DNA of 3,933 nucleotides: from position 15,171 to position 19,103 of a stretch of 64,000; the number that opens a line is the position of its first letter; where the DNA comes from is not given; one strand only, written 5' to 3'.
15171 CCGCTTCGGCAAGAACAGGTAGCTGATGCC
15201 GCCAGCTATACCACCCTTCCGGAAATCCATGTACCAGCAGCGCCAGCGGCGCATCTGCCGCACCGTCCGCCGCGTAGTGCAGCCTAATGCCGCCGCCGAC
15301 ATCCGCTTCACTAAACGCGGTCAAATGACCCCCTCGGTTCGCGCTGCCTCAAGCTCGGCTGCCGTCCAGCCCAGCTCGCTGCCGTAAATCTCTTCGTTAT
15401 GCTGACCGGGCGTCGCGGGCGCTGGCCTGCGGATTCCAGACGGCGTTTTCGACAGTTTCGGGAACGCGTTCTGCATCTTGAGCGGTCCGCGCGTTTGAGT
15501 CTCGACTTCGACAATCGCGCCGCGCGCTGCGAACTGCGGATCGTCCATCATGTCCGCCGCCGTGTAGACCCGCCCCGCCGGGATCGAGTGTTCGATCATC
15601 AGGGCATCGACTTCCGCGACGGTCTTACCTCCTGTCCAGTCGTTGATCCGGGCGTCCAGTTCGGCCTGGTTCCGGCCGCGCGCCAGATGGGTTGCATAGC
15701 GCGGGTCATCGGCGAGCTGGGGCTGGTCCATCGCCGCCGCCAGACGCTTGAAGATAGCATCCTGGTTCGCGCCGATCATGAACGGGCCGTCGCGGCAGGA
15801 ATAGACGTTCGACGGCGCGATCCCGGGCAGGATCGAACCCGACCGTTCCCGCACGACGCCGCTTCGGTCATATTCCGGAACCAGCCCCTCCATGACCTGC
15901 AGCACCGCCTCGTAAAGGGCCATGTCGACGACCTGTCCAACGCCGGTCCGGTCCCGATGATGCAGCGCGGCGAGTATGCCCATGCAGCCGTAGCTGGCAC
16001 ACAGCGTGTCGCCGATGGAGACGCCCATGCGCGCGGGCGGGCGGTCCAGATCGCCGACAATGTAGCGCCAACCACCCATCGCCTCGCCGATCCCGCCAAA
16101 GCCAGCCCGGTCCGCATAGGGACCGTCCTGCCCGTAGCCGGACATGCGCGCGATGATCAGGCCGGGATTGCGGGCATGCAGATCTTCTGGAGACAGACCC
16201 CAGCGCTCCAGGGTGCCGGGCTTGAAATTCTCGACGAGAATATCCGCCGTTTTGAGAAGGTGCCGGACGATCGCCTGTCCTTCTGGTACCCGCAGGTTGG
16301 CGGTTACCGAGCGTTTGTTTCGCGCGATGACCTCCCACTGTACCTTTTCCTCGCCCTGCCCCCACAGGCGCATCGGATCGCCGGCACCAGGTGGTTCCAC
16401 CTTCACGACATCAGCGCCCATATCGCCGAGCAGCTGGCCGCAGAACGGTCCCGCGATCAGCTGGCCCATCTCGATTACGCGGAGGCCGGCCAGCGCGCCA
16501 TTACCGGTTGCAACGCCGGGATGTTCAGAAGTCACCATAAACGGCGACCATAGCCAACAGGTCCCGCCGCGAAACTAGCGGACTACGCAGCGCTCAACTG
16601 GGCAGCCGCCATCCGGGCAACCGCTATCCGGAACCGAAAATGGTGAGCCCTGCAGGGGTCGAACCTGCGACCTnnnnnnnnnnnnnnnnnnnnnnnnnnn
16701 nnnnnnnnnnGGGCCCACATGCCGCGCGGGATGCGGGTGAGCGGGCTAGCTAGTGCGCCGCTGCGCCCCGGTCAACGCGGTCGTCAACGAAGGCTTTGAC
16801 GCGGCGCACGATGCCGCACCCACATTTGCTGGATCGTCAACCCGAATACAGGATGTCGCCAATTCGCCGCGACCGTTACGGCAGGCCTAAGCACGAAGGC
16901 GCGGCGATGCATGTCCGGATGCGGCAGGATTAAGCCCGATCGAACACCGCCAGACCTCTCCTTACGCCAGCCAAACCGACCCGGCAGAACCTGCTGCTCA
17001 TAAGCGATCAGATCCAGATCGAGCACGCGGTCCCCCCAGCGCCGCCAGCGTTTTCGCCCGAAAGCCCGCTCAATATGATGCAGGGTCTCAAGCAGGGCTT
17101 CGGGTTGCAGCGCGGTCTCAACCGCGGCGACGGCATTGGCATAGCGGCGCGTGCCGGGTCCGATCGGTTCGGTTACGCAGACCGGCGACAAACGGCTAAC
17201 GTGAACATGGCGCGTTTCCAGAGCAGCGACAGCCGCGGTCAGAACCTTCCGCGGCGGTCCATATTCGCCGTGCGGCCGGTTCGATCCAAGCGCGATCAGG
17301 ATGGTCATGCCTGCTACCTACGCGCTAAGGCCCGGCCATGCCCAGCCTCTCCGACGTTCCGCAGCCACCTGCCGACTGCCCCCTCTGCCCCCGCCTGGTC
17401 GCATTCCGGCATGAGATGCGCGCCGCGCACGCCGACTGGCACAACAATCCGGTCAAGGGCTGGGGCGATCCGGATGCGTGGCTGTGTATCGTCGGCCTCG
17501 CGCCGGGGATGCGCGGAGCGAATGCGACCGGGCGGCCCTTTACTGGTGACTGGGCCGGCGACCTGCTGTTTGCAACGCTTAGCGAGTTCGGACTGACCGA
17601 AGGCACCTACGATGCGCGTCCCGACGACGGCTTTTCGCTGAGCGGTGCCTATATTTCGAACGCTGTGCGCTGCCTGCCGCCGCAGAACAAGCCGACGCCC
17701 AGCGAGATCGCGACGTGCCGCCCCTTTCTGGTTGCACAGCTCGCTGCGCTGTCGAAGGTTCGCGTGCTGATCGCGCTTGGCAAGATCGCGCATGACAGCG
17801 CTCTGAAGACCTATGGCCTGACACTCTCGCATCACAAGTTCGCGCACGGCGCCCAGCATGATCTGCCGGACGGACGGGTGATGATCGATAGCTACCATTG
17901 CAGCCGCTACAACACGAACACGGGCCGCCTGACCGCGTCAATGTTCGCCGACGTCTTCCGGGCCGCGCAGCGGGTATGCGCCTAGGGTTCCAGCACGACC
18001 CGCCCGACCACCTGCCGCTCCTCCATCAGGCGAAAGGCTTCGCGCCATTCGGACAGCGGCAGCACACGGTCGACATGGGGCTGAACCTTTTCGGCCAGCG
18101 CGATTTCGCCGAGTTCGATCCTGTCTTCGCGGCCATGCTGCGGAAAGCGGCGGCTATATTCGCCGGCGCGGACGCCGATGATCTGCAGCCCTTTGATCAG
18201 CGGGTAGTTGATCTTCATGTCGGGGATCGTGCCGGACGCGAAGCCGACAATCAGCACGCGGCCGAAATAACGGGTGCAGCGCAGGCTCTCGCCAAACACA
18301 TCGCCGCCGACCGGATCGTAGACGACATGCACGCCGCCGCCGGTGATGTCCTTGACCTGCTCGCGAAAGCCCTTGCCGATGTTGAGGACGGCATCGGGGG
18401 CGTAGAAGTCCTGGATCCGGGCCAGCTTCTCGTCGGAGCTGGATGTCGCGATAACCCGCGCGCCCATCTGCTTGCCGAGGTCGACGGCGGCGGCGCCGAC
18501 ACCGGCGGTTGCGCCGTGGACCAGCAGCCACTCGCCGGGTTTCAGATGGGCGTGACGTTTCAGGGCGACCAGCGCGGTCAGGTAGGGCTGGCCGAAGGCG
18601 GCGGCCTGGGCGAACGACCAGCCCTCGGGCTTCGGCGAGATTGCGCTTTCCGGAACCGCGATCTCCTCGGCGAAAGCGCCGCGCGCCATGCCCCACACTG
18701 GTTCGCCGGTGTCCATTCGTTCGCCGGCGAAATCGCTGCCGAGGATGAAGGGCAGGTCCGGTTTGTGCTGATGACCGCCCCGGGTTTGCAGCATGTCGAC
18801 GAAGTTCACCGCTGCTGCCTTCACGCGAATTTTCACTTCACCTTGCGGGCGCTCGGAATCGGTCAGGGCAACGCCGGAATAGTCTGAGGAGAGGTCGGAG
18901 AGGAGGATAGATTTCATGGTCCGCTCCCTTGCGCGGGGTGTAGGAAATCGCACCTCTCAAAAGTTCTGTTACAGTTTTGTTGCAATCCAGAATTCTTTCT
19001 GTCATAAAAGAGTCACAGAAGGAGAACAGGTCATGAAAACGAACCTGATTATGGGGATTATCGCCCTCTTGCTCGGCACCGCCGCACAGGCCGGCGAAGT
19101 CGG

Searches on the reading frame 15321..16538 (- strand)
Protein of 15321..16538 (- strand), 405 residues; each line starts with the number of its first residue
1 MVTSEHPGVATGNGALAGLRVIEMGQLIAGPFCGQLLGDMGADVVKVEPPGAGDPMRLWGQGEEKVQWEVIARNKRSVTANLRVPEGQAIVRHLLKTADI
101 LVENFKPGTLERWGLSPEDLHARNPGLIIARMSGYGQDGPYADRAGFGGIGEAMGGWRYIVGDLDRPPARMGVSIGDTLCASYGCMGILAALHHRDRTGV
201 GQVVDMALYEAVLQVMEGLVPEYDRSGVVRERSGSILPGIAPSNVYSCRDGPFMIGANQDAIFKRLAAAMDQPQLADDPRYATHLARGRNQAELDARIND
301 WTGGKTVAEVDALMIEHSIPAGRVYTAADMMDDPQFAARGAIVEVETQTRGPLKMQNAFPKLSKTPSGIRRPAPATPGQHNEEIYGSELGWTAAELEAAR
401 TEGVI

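Call 61: search_protein_families(library=pfam, proteins=[window:15321-16538:-], max_evalue=0.00001)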
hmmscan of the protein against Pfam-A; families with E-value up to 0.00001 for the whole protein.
window:15321-16538:- (405 aa): 1 family
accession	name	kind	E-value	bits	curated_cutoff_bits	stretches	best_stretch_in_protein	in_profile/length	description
PF02515.22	CoA_transf_3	-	3.3e-128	428.3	23.3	1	16-381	1-366/366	CoA-transferase family III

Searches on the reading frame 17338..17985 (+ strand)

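Call 61: search_protein_families(library=pfam, proteins=[window:17338-17985:+], max_evalue=0.00001)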
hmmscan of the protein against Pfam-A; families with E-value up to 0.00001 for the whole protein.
window:17338-17985:+ (215 aa): 1 family
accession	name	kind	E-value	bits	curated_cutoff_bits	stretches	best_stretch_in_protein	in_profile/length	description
PF03167.25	UDG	-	1.4e-26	93.7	24.3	1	41-209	2-139/141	Uracil DNA glycosylase superfamily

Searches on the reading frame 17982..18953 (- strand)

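Call 61: search_protein_families(library=pfam, proteins=[window:17982-18953:-], max_evalue=0.00001)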
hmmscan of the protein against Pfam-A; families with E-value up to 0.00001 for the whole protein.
window:17982-18953:- (323 aa): 3 families
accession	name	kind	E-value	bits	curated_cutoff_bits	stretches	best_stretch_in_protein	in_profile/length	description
PF00107.32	ADH_zinc_N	-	1.2e-23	83.9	31.8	1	151-272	1-122/129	Zinc-binding dehydrogenase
PF13602.12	ADH_zinc_N_2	-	4.5e-15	57.2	27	1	199-321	13-134/134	Zinc-binding dehydrogenase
PF08240.17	ADH_N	-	1.1e-09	38.9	23.5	1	37-92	2-57/104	Alcohol dehydrogenase GroES-like domain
